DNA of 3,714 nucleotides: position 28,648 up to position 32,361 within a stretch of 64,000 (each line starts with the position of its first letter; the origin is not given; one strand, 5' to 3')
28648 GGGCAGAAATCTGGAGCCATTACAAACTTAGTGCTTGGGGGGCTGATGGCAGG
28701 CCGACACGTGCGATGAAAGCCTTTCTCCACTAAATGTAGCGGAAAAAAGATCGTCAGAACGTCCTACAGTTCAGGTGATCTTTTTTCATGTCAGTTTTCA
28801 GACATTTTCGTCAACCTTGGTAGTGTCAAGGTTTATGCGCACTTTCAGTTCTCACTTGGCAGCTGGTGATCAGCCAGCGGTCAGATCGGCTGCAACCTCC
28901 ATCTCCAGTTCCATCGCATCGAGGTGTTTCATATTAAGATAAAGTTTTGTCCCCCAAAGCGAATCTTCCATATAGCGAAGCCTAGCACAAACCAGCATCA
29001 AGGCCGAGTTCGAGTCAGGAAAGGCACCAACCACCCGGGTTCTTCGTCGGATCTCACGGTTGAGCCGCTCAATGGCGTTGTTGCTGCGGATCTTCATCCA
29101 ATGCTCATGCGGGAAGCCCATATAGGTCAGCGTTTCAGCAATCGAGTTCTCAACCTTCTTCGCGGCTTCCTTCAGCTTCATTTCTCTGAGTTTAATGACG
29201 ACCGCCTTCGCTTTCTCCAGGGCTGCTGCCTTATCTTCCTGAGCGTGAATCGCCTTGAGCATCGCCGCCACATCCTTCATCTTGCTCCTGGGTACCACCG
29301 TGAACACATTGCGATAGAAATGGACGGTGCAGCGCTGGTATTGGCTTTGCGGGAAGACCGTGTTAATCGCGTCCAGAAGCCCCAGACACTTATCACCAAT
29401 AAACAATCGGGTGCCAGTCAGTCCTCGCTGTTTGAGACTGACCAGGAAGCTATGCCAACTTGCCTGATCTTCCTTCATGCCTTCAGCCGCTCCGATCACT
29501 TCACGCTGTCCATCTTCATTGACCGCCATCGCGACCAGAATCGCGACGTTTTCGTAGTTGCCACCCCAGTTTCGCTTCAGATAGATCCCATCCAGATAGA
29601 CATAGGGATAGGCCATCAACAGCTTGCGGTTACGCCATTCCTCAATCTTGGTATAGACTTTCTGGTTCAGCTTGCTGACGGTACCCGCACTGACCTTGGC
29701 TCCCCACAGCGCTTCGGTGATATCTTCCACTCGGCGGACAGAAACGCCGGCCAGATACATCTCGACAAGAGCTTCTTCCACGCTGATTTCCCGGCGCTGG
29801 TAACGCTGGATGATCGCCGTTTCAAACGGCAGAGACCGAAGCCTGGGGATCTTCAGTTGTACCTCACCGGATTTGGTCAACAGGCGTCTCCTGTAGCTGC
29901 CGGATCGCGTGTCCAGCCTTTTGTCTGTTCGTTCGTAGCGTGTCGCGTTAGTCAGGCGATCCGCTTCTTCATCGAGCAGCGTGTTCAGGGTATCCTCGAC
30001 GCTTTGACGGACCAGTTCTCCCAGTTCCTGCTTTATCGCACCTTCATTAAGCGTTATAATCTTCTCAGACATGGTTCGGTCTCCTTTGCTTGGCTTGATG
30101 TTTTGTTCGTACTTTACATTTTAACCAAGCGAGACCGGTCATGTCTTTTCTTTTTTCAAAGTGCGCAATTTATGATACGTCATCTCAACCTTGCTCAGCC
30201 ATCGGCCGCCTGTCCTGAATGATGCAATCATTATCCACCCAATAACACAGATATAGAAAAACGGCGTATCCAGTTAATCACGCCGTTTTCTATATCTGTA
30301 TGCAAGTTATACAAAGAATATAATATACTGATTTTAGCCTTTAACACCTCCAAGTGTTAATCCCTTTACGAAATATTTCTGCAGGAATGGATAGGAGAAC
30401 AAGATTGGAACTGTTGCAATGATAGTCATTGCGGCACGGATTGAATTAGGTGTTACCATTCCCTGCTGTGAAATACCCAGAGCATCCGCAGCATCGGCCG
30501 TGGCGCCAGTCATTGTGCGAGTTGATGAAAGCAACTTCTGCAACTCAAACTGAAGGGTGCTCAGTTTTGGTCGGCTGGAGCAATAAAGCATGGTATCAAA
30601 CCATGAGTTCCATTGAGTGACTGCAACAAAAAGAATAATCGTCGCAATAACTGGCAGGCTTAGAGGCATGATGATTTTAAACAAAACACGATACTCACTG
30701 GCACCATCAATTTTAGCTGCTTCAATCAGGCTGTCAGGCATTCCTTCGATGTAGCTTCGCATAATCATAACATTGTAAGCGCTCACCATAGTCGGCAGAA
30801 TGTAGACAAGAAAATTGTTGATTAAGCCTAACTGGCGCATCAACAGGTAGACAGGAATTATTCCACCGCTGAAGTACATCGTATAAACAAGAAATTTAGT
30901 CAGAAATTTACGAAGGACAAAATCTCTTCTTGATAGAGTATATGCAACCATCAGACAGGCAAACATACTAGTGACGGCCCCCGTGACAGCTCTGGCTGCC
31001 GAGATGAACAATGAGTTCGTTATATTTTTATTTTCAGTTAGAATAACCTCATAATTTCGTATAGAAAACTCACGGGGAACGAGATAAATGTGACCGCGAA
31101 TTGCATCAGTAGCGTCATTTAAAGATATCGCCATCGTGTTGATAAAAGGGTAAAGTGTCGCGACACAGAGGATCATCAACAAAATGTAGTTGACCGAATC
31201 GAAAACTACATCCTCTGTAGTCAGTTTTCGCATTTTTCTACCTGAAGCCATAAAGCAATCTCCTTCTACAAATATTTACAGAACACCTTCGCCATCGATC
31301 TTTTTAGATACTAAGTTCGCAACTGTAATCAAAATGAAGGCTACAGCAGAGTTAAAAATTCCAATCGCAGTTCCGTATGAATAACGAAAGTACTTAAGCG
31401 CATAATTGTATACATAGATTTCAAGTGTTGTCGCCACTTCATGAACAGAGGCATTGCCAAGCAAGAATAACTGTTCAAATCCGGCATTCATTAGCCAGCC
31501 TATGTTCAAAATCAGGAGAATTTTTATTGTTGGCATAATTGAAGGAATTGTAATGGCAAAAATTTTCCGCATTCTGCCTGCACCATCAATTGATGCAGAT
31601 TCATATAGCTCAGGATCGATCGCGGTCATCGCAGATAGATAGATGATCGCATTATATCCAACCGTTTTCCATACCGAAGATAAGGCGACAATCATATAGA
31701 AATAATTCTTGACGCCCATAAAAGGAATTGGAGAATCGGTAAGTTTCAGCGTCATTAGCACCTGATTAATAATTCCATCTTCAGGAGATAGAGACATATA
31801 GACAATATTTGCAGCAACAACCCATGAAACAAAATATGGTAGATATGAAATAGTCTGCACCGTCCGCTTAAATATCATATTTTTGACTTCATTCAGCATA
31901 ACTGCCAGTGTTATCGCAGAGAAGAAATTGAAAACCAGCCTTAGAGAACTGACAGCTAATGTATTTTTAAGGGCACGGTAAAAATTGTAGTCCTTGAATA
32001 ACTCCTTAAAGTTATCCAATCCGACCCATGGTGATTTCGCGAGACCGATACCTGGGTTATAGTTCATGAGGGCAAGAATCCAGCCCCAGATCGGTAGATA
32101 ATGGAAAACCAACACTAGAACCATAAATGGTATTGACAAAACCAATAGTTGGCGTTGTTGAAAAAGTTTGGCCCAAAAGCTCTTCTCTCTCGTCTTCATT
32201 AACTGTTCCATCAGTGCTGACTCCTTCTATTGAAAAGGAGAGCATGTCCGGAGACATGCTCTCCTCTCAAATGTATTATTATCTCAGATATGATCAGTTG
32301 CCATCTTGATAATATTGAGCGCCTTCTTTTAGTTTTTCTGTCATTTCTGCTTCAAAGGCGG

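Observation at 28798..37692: Low-GC five-gene importer/two-component block bracketed by a 44-bp direct repeat, with no integrase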

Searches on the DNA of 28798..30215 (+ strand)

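Call 68: search_dna_similar(query=window:28798-30215:+, collection=plasmids, mode=distant, max_rows=8)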
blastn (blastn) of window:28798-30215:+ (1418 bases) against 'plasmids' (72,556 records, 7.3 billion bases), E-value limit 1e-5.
Records with a match: 18; places in all: 21; records where one place covers at least 80% of the query: 0.
Best place of each record, by identity: 80-90% 1; 60-80% 17.
By first word of the organism name: Bradyrhizobium 13; Candidatus 1; Subdoligranulum 1; Roseibium 1; Neorhizobium 1; Pseudorhizobium 1.
By predicted mobility (MOB-suite, as given by PLSDB): mobilizable 8; conjugative 8; non-mobilizable 2.
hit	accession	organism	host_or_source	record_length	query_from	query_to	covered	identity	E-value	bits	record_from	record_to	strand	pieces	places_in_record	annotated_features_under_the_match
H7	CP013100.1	Candidatus Tenderia electrophaga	mixed culture,Biocathode MCL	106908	218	1227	71%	66.0%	7e-61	243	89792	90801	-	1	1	transposase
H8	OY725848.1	Subdoligranulum variabile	-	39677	175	1029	60%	71.3%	5e-114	420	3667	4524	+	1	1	record has no annotation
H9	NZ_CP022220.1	Bradyrhizobium guangxiense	peanut,cell culture,roots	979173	712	1120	29%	69.7%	3e-34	154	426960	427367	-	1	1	none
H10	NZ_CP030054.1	Bradyrhizobium guangzhouense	Arachis hypogaea,Microbe,nodule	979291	712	1120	29%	69.7%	3e-34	154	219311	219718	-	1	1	none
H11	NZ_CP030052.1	Bradyrhizobium guangdongense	peanut,cell culture,roots of peanut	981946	712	1120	29%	69.7%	3e-34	154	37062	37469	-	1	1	none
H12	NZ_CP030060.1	Bradyrhizobium sp. CCBAU 53351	Arachis hypogaea,Microbe,nodule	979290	712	1120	29%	69.7%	3e-34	154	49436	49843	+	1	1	none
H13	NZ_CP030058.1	Bradyrhizobium guangdongense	Arachis hypogaea,Microbe,nodule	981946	712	1120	29%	69.7%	3e-34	154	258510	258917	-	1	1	none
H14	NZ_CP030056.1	Bradyrhizobium sp. CCBAU 53340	Arachis hypogaea,Microbe,nodule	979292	712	1120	29%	69.7%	3e-34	154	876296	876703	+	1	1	none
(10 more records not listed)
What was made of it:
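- Tried and rejected: The IS has only distant plasmid matches (call 68).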

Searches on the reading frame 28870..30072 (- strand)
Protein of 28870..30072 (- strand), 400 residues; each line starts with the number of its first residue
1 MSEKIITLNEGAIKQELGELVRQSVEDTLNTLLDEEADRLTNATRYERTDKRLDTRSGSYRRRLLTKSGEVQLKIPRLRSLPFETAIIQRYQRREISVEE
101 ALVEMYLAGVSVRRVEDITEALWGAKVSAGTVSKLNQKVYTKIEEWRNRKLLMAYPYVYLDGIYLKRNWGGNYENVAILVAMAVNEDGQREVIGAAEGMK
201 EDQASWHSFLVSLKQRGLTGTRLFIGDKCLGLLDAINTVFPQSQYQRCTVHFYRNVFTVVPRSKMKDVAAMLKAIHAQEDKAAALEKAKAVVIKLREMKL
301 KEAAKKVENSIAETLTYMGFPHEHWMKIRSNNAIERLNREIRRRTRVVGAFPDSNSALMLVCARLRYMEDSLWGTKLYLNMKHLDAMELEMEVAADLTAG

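Call 12: search_protein_families(library=pfam, proteins=[window:28870-30072:-])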
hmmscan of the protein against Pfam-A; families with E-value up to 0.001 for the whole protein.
window:28870-30072:- (400 aa): 2 families
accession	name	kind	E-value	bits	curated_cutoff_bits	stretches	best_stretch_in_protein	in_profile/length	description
PF00872.24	Transposase_mut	-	8e-109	364.4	21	1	8-370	13-374/379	Transposase, Mutator family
PF10551.15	MULE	-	3e-08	34.5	27.6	1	158-255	2-99/99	MULE transposase domain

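Call 53: search_protein_families(library=ncbifam, proteins=[window:28870-30072:-], max_evalue=0.00001)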
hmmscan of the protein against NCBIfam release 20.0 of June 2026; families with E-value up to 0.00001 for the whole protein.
window:28870-30072:- (400 aa): 3 families
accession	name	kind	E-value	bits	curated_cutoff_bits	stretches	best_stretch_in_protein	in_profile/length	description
NF033543.2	transpos_IS256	equivalog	1.2e-106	356.6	150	1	39-365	3-334/338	IS256 family transposase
NF041731.2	transpos_ISH6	equivalog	1.3e-21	76.8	240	1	13-349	22-384/414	ISH6 family transposase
NF033544.1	transpos_IS1249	exception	1.9e-11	43.8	300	1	151-344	89-264/382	IS1249 family transposase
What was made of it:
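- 28820..30184 (-): IS256-family insertion sequence (transposase 28870-30072), with the target duplication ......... at 28811-28819 and 30185-30193. PF00872 8e-109 and NF033543 356.6 bits (calls 12, 53).
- Checked: The transposase is at 28870-30072 on the minus strand (PF00872; NCBIfam IS256 356.6 bits against a cut-off of 150; calls 12, 53).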

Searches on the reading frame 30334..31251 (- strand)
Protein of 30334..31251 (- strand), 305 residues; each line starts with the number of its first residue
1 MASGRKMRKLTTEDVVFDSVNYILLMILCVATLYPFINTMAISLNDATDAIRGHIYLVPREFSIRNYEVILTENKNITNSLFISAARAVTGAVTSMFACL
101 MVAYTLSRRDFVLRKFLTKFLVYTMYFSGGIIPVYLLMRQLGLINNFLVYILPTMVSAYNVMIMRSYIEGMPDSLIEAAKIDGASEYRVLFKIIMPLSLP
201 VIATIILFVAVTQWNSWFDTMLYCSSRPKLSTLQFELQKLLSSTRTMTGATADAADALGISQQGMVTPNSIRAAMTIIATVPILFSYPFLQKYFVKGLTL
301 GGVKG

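Call 12: search_protein_families(library=pfam, proteins=[window:30334-31251:-])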
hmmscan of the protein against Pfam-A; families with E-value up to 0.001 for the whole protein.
window:30334-31251:- (305 aa): 1 family
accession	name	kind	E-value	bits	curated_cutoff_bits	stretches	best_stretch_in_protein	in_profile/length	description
PF00528.27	BPD_transp_1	-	8.3e-13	48.9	26.4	1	109-298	12-182/184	Binding-protein-dependent transport system inner membrane component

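Call 17: find_encoding_contigs(protein=window:30334-31251:-, flank=10000, max_places=10)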
Protein window:30334-31251:- (305 aa): 8 contigs read that carry it; 8 places shown.
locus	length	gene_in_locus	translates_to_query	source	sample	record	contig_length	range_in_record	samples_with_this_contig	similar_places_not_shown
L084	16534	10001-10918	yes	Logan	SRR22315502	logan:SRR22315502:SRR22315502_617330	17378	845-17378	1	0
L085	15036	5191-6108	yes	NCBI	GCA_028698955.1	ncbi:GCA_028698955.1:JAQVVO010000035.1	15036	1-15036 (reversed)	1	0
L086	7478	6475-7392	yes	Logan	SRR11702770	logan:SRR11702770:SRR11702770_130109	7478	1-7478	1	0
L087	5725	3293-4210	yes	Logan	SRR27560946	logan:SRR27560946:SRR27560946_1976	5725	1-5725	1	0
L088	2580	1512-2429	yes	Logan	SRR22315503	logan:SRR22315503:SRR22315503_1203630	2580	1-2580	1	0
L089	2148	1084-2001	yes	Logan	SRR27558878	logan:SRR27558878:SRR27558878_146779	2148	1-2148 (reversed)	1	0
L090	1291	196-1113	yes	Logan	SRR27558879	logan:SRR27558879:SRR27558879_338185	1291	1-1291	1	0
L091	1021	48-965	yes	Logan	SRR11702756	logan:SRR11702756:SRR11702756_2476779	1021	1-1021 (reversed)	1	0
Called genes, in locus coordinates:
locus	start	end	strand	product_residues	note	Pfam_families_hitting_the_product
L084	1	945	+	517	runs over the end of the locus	PF04616:Glyco_hydro_43, PF17851:GH43_C2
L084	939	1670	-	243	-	PF00702:Hydrolase (weak), PF08282:Hydrolase_3 (faint), PF12710:HAD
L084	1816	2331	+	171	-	PF03167:UDG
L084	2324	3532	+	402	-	PF07690:MFS_1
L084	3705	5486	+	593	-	PF00672:HAMP (weak), PF06580:His_kinase, PF02518:HATPase_c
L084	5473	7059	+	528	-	PF00072:Response_reg, PF12833:HTH_18, PF00165:HTH_AraC (weak)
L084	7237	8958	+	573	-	PF01547:SBP_bac_1, PF13416:SBP_bac_8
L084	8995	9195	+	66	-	-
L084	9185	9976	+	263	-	PF00528:BPD_transp_1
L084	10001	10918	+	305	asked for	PF00528:BPD_transp_1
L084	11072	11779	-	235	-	PF04607:RelA_SpoT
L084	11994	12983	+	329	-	PF05222:AlaDh_PNT_N, PF02826:2-Hacid_dh_C (faint), PF01262:AlaDh_PNT_C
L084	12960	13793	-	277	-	PF01261:AP_endonuc_2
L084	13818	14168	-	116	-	PF00462:Glutaredoxin (weak), PF03960:ArsC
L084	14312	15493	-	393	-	PF00999:Na_H_Exchanger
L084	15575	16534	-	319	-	?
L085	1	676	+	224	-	PF06580:His_kinase, PF02518:HATPase_c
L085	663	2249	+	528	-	PF00072:Response_reg, PF12833:HTH_18, PF00165:HTH_AraC (weak)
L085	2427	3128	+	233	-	PF13416:SBP_bac_8 (weak)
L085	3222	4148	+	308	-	-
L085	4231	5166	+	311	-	PF00528:BPD_transp_1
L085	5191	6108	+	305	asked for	PF00528:BPD_transp_1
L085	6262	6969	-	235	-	PF04607:RelA_SpoT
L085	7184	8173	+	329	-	PF05222:AlaDh_PNT_N, PF02826:2-Hacid_dh_C (faint), PF01262:AlaDh_PNT_C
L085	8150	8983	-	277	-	PF01261:AP_endonuc_2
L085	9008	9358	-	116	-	PF00462:Glutaredoxin (weak), PF03960:ArsC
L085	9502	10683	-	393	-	PF00999:Na_H_Exchanger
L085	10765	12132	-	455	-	PF01554:MatE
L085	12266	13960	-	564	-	PF01432:Peptidase_M3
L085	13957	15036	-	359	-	PF00990:GGDEF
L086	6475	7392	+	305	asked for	PF00528:BPD_transp_1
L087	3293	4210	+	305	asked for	PF00528:BPD_transp_1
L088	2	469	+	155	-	?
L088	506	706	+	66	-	-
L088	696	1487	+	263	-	PF00528:BPD_transp_1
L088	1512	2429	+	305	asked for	PF00528:BPD_transp_1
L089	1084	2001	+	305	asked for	PF00528:BPD_transp_1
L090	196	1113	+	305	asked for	PF00528:BPD_transp_1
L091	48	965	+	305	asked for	PF00528:BPD_transp_1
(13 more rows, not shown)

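Call 53: search_protein_families(library=ncbifam, proteins=[window:30334-31251:-], max_evalue=0.00001)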
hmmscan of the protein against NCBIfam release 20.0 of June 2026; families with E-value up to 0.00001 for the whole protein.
window:30334-31251:- (305 aa): 7 families
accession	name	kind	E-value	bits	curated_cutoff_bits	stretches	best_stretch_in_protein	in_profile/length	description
NF040932.1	ABC_arch_GlcU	equivalog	7.3e-22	78.3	340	1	20-300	4-267/272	glucose ABC transporter permease GlcU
NF008210.0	PRK10973.1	equivalog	3.6e-16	59.7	297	1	17-249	8-246/281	sn-glycerol-3-phosphate ABC transporter permease UgpE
NF008231.0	PRK10998.1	equivalog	5.8e-13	49.1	261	1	21-213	16-226/296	maltose ABC transporter permease MalG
NF007047.0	PRK09500.1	equivalog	6.4e-10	39.1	326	1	30-206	15-189/257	spermidine/putrescine ABC transporter permease PotC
TIGR01581.1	Mo_ABC_porter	hypoth_equivalog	2.8e-07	30.2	210.3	0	74-207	16-166/225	ABC transporter permease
NF007852.0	PRK10561.1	equivalog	1.1e-06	28.7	335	1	158-221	171-231/295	sn-glycerol-3-phosphate ABC transporter permease UgpA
NF006939.0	PRK09421.1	equivalog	2.5e-06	27.1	262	0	151-208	97-157/230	molybdate ABC transporter permease subunit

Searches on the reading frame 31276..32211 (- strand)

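Call 12: search_protein_families(library=pfam, proteins=[window:31276-32211:-])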
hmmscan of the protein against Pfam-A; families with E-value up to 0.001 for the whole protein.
window:31276-32211:- (311 aa): 1 family
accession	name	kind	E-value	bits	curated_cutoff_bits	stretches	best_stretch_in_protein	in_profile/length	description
PF00528.27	BPD_transp_1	-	4.7e-16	59.5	26.4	1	99-305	5-182/184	Binding-protein-dependent transport system inner membrane component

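Call 53: search_protein_families(library=ncbifam, proteins=[window:31276-32211:-], max_evalue=0.00001)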
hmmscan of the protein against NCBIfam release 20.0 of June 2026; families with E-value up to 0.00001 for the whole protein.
window:31276-32211:- (311 aa): 6 families
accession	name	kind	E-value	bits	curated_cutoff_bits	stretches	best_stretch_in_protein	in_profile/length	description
NF007852.0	PRK10561.1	equivalog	5.6e-24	85.5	335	1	21-275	12-261/295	sn-glycerol-3-phosphate ABC transporter permease UgpA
NF040931.1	ABC_arch_GlcT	equivalog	4.1e-15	56.2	360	1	25-296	1-265/278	glucose ABC transporter permease GlcT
TIGR03262.1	PhnU2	equivalog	1.1e-13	50.7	593.25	1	32-227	13-188/546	putative 2-aminoethylphosphonate ABC transporter permease subunit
NF011624.0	PRK15050.1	equivalog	4.4e-08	32.6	247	1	18-304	21-288/297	2-aminoethylphosphonate ABC transporter permease subunit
NF008232.0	PRK10999.1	equivalog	1.8e-07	30.2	392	1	62-264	264-466/520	maltose ABC transporter permease MalF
TIGR03226.1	PhnU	equivalog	2.3e-06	27.3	283.45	1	19-304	40-306/311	2-aminoethylphosphonate ABC transporter permease subunit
